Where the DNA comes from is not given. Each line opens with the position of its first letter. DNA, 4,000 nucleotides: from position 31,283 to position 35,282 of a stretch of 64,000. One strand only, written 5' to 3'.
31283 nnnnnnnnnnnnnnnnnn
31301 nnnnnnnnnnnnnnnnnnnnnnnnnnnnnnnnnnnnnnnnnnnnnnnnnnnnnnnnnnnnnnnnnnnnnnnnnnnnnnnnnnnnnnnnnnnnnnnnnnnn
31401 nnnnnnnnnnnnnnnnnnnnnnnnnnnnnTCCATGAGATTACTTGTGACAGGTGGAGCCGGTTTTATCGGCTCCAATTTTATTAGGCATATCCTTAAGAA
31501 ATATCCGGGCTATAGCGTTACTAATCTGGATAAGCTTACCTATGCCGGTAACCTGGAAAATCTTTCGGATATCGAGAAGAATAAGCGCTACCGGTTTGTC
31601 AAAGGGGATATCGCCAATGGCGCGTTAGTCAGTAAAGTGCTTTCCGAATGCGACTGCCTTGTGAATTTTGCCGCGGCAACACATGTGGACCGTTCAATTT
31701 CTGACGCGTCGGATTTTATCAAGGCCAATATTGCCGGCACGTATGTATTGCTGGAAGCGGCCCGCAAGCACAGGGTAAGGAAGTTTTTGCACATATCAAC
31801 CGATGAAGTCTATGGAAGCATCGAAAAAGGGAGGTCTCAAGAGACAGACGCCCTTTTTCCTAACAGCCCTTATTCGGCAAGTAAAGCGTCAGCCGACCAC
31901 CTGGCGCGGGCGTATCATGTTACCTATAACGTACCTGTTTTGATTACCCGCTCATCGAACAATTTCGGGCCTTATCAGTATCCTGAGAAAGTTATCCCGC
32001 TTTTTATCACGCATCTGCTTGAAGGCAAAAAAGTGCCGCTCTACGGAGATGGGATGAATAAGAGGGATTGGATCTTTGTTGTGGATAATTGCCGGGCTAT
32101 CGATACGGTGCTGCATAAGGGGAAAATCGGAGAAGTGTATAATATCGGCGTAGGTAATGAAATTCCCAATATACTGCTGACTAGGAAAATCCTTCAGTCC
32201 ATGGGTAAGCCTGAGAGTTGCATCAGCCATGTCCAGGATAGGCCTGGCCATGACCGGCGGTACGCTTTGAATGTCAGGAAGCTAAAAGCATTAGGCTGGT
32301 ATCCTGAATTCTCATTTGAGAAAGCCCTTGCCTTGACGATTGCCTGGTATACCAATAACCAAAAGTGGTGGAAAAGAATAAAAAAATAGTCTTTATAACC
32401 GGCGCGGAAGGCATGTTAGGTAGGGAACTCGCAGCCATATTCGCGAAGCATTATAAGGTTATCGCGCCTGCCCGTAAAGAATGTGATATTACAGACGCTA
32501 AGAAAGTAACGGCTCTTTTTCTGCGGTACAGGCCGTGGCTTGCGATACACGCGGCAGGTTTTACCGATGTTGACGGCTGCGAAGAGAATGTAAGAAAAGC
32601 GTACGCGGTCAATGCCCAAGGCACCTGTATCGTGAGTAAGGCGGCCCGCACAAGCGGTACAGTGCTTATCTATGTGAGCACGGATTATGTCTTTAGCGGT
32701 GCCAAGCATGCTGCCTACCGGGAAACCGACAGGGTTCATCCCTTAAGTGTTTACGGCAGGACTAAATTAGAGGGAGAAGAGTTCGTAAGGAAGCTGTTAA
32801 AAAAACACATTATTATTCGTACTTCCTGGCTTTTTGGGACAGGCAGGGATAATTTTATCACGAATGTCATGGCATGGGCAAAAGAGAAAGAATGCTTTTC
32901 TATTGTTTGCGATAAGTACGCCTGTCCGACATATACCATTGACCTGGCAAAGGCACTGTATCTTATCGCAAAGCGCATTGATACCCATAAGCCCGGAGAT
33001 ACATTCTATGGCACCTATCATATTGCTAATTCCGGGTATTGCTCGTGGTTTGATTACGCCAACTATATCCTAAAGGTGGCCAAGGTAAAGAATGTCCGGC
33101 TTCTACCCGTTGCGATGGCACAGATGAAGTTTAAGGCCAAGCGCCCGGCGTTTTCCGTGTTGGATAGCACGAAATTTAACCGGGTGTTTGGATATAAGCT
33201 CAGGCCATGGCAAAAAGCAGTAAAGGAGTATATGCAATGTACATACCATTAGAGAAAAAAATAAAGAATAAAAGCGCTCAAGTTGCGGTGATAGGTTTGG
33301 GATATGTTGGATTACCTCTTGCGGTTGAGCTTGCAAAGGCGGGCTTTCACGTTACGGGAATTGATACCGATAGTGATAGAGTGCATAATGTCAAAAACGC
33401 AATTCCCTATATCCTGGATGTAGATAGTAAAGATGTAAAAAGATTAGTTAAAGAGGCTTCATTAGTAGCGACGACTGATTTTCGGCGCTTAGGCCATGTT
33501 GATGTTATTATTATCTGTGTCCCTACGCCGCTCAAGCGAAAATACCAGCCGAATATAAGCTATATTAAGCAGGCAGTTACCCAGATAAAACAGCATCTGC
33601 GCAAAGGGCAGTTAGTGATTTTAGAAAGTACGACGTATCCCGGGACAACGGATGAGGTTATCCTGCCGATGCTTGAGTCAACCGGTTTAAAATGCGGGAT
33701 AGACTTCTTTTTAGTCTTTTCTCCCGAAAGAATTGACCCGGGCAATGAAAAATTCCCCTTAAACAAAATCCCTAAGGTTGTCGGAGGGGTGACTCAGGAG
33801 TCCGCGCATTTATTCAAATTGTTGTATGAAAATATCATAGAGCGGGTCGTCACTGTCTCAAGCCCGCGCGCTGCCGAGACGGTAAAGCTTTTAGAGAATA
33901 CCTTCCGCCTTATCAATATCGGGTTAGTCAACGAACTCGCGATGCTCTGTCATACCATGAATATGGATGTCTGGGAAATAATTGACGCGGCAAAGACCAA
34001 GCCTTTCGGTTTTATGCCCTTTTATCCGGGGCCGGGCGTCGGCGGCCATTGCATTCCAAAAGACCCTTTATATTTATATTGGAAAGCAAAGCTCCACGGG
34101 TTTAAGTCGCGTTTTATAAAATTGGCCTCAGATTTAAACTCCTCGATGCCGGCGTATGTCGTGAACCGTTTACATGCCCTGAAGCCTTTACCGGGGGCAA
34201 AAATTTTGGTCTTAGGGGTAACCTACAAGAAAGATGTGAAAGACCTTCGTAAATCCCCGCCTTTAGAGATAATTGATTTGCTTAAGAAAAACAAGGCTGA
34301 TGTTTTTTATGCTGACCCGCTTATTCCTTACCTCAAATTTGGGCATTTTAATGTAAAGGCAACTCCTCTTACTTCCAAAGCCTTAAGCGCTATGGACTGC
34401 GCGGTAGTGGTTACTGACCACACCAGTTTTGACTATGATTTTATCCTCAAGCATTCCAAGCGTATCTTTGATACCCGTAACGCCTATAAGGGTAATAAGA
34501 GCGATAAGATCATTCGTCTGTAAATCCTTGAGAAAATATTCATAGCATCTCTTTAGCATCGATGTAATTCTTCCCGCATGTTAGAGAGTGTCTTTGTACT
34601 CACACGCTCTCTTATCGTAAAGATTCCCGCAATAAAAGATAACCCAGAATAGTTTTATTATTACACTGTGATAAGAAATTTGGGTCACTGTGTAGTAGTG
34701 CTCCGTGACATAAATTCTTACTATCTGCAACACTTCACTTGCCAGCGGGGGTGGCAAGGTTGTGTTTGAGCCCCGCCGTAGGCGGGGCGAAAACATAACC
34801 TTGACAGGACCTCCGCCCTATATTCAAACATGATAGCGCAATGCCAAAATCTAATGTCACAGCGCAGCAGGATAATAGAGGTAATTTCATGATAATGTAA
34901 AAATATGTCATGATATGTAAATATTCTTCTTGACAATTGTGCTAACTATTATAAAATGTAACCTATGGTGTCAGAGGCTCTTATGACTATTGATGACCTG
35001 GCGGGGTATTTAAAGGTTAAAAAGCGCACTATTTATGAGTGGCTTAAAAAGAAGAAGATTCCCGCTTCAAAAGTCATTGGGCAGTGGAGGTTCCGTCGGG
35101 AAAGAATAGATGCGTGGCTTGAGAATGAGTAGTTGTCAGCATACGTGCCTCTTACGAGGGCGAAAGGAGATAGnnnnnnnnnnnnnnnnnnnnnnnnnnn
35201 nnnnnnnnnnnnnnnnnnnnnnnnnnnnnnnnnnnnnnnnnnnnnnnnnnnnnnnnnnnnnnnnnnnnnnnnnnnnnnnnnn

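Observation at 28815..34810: Near-identical 62-bp inverted repeats bracket the ugd-rmlCABD-NDP-sugar-dehydrogenase cassette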

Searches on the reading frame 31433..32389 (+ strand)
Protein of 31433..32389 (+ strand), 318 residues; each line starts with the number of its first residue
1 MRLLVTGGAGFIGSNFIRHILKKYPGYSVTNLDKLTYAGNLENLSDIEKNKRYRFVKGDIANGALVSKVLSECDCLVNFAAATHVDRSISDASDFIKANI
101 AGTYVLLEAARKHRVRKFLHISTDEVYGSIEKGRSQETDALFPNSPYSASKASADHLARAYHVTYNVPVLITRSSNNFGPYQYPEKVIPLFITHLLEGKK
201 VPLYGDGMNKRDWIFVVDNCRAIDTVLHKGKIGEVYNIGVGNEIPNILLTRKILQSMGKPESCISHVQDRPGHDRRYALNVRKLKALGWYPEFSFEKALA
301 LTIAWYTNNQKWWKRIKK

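Call 11: search_protein_families(library=pfam, proteins=[window:31433-32389:+])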
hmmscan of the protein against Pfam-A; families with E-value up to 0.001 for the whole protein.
window:31433-32389:+ (318 aa): 8 families
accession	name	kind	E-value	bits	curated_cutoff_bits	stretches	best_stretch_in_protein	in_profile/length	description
PF16363.11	GDP_Man_Dehyd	-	1.1e-76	258.9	27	1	4-299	1-329/332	GDP-mannose 4,6 dehydratase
PF01370.27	Epimerase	-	8.3e-66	222.3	20.9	1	4-239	2-240/240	NAD dependent epimerase/dehydratase family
PF01073.25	3Beta_HSD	-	1.8e-21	76.8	22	1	4-216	1-218/280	3-beta hydroxysteroid dehydrogenase/isomerase family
PF02719.21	Polysacc_synt_2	-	1.5e-19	70.7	20.2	1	3-264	1-258/293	Polysaccharide biosynthesis protein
PF04321.23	RmlD_sub_bind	-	1e-14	54.8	27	1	1-179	1-153/287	RmlD substrate binding domain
PF07993.18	NAD_binding_4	-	1.1e-14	54.7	20.1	1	5-176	1-206/258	Male sterility protein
PF13460.12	NAD_binding_10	-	5.4e-10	39.9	27.2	1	7-165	1-138/184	NAD(P)H-binding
PF00106.31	adh_short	-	9.1e-05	22.5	26.6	1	4-163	4-165/195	short chain dehydrogenase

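Call 78: search_protein_families(library=ncbifam, proteins=[window:31433-32389:+], max_evalue=0.00001)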
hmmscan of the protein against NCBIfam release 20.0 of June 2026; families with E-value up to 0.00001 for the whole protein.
window:31433-32389:+ (318 aa): 25 families
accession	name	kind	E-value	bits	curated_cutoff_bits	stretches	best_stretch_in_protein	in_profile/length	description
TIGR01181.1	dTDP_gluc_dehyt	equivalog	1.5e-139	464.6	365.1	1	2-316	1-321/321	dTDP-glucose 4,6-dehydratase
NF007490.0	PRK10084.1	subfamily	4.8e-100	335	649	1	1-317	1-345/361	dTDP-glucose 4,6-dehydratase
NF007582.0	PRK10217.1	equivalog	1.9e-90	303.5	698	1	2-317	3-342/355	dTDP-glucose 4,6-dehydratase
TIGR04180.1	EDH_00030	hypoth_equivalog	1.7e-49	168.5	475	1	4-273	2-273/297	NAD-dependent 4,6-dehydratase LegB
TIGR01179.1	galE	equivalog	8.9e-33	113.5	262.3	1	2-310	1-329/332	UDP-glucose 4-epimerase GalE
TIGR02622.1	CDP_4_6_dhtase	equivalog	3.1e-23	82.5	278.45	1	2-309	6-333/352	CDP-glucose 4,6-dehydratase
NF011728.1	PRK15181.1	equivalog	1.5e-22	80.1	760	1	2-309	17-340/348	Vi polysaccharide biosynthesis UDP-N-acetylglucosaminuronic acid C-4 epimerase TviC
TIGR02197.1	heptose_epim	equivalog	3.1e-22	79.2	274.6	1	3-261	1-264/316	ADP-glyceromanno-heptose 6-epimerase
NF007956.0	PRK10675.1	subfamily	4.3e-20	72.1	394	1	1-156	1-158/338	UDP-glucose 4-epimerase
TIGR03466.1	HpnA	hypoth_equivalog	5.8e-20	71.4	367.65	1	2-248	2-239/327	hopanoid-associated sugar epimerase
NF047922.1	GDPFucSynFcl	equivalog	3.3e-16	59.6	500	1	92-311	74-306/308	GDP-L-fucose synthase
NF043036.1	ErythonDh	equivalog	5.5e-16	58.7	325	1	1-161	1-163/321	D-erythronate dehydrogenase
NF042422.1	oxyalk_red_OleD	equivalog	3.4e-15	56.3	580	1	1-260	1-253/329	2-alkyl-3-oxoalkanoate reductase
TIGR01472.1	gmd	equivalog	4.2e-15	55.8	415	1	4-230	4-242/342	GDP-mannose 4,6-dehydratase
TIGR03589.1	PseB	equivalog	1.6e-14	53.6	407.75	1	3-236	7-224/324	UDP-N-acetylglucosamine 4,6-dehydratase (inverting)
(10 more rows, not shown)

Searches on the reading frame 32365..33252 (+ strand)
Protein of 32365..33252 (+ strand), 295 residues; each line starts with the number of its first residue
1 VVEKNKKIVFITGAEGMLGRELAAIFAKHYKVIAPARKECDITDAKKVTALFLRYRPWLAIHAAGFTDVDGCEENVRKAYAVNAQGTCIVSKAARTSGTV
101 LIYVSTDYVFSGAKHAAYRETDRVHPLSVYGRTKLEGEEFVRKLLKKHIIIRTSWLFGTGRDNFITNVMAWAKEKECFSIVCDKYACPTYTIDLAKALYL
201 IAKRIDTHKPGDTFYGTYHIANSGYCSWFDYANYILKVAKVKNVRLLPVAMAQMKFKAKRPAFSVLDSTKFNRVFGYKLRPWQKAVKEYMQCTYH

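Call 11: search_protein_families(library=pfam, proteins=[window:32365-33252:+])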
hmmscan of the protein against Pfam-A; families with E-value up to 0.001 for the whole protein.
window:32365-33252:+ (295 aa): 6 families
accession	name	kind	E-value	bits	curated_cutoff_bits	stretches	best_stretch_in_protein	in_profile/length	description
PF04321.23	RmlD_sub_bind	-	8.7e-93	310.9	27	1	9-291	3-283/287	RmlD substrate binding domain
PF01370.27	Epimerase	-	1e-22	81.2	20.9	1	9-212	1-235/240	NAD dependent epimerase/dehydratase family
PF01073.25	3Beta_HSD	-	2.5e-12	46.9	22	1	37-238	49-267/280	3-beta hydroxysteroid dehydrogenase/isomerase family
PF16363.11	GDP_Man_Dehyd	-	3.7e-12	46.8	27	1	39-147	58-170/332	GDP-mannose 4,6 dehydratase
PF02719.21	Polysacc_synt_2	-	6.7e-09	35.8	20.2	1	40-141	61-149/293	Polysaccharide biosynthesis protein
PF07993.18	NAD_binding_4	-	4.8e-06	26.3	20.1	1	61-158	93-209/258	Male sterility protein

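Call 78: search_protein_families(library=ncbifam, proteins=[window:32365-33252:+], max_evalue=0.00001)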
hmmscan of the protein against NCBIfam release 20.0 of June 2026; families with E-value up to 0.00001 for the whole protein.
window:32365-33252:+ (295 aa): 5 families
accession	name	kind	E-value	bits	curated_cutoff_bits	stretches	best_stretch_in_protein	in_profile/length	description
TIGR01214.1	rmlD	equivalog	9.4e-88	294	224.05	1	9-291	2-283/285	dTDP-4-dehydrorhamnose reductase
NF007440.0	PRK09987.1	equivalog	1.1e-47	162.8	308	1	11-290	5-290/299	dTDP-4-dehydrorhamnose reductase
TIGR01179.1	galE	equivalog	1.1e-10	40.9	262.3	1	38-146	52-161/332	UDP-glucose 4-epimerase GalE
TIGR01181.1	dTDP_gluc_dehyt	equivalog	6.6e-08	32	365.1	1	39-148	56-169/321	dTDP-glucose 4,6-dehydratase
TIGR02622.1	CDP_4_6_dhtase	equivalog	8.4e-06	25.1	278.45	0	37-134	58-158/352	CDP-glucose 4,6-dehydratase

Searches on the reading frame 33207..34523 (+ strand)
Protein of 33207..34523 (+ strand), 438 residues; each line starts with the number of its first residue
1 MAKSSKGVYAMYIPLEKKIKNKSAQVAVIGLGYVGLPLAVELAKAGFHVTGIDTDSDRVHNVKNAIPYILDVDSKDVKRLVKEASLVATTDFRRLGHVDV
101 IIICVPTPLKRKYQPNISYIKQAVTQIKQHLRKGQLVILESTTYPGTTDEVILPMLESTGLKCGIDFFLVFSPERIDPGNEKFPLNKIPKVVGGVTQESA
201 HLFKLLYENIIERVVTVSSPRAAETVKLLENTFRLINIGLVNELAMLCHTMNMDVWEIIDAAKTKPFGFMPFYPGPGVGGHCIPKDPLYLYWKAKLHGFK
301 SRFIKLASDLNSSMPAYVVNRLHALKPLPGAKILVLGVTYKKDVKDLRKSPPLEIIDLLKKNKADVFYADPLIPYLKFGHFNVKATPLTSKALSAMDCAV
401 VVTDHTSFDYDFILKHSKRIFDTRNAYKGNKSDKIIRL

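Call 11: search_protein_families(library=pfam, proteins=[window:33207-34523:+])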
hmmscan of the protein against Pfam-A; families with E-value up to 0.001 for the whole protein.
window:33207-34523:+ (438 aa): 8 families
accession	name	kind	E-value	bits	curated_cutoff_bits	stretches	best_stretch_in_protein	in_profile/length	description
PF03721.20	UDPG_MGDP_dh_N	-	1.3e-45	155.8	27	1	25-201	2-181/187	UDP-glucose/GDP-mannose dehydrogenase family, NAD binding domain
PF00984.24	UDPG_MGDP_dh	-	4.2e-31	107.3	25.4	1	221-312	1-93/94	UDP-glucose/GDP-mannose dehydrogenase family, central domain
PF03720.21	UDPG_MGDP_dh_C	-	7.2e-20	71.7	30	1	334-428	1-102/103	UDP-glucose/GDP-mannose dehydrogenase family, UDP binding domain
PF03446.21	NAD_binding_2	-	1.2e-09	38.9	21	1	25-151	1-103/161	NAD binding domain of 6-phosphogluconate dehydrogenase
PF02558.23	ApbA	-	4.8e-06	26.7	22.2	1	26-107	1-76/150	Ketopantoate reductase PanE/ApbA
PF02737.24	3HCDH_N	-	1.1e-05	25.9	22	1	25-112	1-93/180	3-hydroxyacyl-CoA dehydrogenase, NAD binding domain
PF02254.24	TrkA_N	-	8.4e-05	23.3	23.8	1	26-73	1-48/116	TrkA-N domain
PF01262.27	AlaDh_PNT_C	-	0.00019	21.3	23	1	18-90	22-99/214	Alanine dehydrogenase/PNT, C-terminal domain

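Call 78: search_protein_families(library=ncbifam, proteins=[window:33207-34523:+], max_evalue=0.00001)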
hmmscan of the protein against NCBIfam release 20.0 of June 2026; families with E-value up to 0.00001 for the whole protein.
window:33207-34523:+ (438 aa): 8 families
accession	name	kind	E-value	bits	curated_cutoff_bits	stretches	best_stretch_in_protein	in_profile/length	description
TIGR03026.1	NDP-sugDHase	subfamily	1.4e-131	439.1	189.8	1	25-425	2-413/413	nucleotide sugar dehydrogenase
NF040825.1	UDPMaNacDH_Arch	equivalog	1.2e-81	274.7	750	1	25-409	2-378/418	UDP-N-acetyl-D-mannosamine dehydrogenase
NF008286.0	PRK11064.1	equivalog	1.2e-68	231.7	459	1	24-410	4-401/420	UDP-N-acetyl-D-mannosamine dehydrogenase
NF011729.0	PRK15182.1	equivalog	2e-62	211.4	592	1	24-406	7-389/425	Vi polysaccharide biosynthesis UDP-N-acetylglucosamine C-6 dehydrogenase TviB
NF041297.1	UDPGDh_AglM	equivalog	9.2e-52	176.4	670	1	25-409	2-396/429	UDP-glucose 6-dehydrogenase AglM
NF047673.2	TeichurnBiosyTuaD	equivalog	5.7e-40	137.8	700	1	25-406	3-388/439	UDP-glucose 6-dehydrogenase TuaD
NF011631.0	PRK15057.1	equivalog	1.8e-11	43.8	757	1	26-362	3-328/388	UDP-glucose 6-dehydrogenase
NF012005.0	PRK15461.1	equivalog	6.2e-07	28.9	348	0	24-62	2-40/298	sulfolactaldehyde 3-reductase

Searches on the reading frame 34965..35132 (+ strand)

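Call 78: search_protein_families(library=ncbifam, proteins=[window:34965-35132:+], max_evalue=0.00001)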
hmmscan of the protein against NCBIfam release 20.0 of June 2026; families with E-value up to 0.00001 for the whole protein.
window:34965-35132:+ (55 aa): 2 families
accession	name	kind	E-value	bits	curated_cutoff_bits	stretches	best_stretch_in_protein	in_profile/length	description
NF047737.1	antiphage_MADS1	equivalog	5.7e-21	74.5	80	1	5-52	2-49/49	methylation-associated defense system helix-turn-helix domain-containing protein MAD1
TIGR01764.1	excise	domain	4.7e-15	55.7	28.8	1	6-53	1-48/49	excisionase family DNA-binding protein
